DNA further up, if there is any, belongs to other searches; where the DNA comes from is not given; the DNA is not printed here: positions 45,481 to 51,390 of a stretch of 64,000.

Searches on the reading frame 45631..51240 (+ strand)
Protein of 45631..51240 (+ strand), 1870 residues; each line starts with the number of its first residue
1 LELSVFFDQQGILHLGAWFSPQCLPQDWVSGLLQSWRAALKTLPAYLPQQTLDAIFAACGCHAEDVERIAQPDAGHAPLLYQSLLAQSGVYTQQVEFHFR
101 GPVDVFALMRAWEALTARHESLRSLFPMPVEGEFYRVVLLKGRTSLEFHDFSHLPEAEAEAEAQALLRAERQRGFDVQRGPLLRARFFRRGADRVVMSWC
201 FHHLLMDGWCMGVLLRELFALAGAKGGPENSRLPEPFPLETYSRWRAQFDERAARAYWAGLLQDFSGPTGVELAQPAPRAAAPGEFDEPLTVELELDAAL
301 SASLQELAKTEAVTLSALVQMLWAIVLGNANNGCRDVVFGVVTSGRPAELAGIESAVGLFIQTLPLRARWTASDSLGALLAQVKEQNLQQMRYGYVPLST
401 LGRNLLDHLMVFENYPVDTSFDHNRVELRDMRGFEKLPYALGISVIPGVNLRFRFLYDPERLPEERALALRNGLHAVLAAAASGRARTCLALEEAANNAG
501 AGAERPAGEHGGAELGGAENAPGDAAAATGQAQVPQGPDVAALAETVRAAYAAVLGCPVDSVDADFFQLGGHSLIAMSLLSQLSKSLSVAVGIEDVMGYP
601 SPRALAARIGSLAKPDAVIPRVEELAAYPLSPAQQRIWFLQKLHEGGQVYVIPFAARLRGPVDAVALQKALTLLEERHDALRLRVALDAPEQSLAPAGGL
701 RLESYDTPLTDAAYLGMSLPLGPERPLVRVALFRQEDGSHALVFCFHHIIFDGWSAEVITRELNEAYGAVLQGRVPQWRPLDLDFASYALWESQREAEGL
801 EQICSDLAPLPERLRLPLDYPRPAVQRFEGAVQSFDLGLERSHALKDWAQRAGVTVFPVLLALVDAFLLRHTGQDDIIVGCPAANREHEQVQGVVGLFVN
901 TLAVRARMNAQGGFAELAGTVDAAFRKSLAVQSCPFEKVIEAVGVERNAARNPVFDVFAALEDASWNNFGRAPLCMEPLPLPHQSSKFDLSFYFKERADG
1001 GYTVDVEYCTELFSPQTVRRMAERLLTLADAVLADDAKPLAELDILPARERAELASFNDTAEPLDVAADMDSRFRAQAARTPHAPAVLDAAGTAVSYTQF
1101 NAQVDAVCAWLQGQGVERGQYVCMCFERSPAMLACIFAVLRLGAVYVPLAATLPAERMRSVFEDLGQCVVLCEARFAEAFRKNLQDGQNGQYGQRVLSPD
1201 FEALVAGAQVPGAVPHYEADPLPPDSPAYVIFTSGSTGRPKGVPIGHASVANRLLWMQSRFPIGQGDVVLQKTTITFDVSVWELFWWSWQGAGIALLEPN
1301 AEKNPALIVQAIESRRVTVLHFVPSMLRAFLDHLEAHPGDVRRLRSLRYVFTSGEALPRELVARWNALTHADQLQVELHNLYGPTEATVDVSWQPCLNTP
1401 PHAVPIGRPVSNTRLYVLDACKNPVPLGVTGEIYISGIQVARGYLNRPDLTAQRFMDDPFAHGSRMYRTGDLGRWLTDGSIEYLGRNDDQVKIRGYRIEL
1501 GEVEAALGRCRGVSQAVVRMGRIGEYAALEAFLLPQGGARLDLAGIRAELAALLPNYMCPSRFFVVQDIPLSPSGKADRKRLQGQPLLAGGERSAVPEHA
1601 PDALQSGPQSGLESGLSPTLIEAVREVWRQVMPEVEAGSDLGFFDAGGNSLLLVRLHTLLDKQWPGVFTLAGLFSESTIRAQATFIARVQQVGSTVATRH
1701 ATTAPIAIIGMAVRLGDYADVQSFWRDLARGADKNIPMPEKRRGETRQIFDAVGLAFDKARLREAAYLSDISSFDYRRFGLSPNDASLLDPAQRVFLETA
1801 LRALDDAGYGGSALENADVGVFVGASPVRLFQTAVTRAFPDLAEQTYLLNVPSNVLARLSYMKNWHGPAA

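Call 23: search_protein_families(library=pfam, proteins=[window:45631-51240:+])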
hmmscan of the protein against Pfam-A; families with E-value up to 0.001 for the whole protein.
window:45631-51240:+ (1870 aa): 5 families
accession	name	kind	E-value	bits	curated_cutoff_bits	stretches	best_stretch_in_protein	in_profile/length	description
PF00668.25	Condensation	-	1.6e-146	489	30.6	2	627-1054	4-455/456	Condensation domain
PF00501.34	AMP-binding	-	2.6e-85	287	29.9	1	1074-1445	1-384/384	AMP-binding enzyme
PF00109.32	ketoacyl-synt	-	3.8e-23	82.8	20.8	1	1704-1869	2-167/252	Beta-ketoacyl synthase, N-terminal domain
PF00550.31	PP-binding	-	8.8e-21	74.4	20.8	1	546-609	2-67/67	Phosphopantetheine attachment site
PF13193.12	AMP-binding_C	-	4e-06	28.1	24.5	1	1502-1576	1-76/76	AMP-binding enzyme C-terminal domain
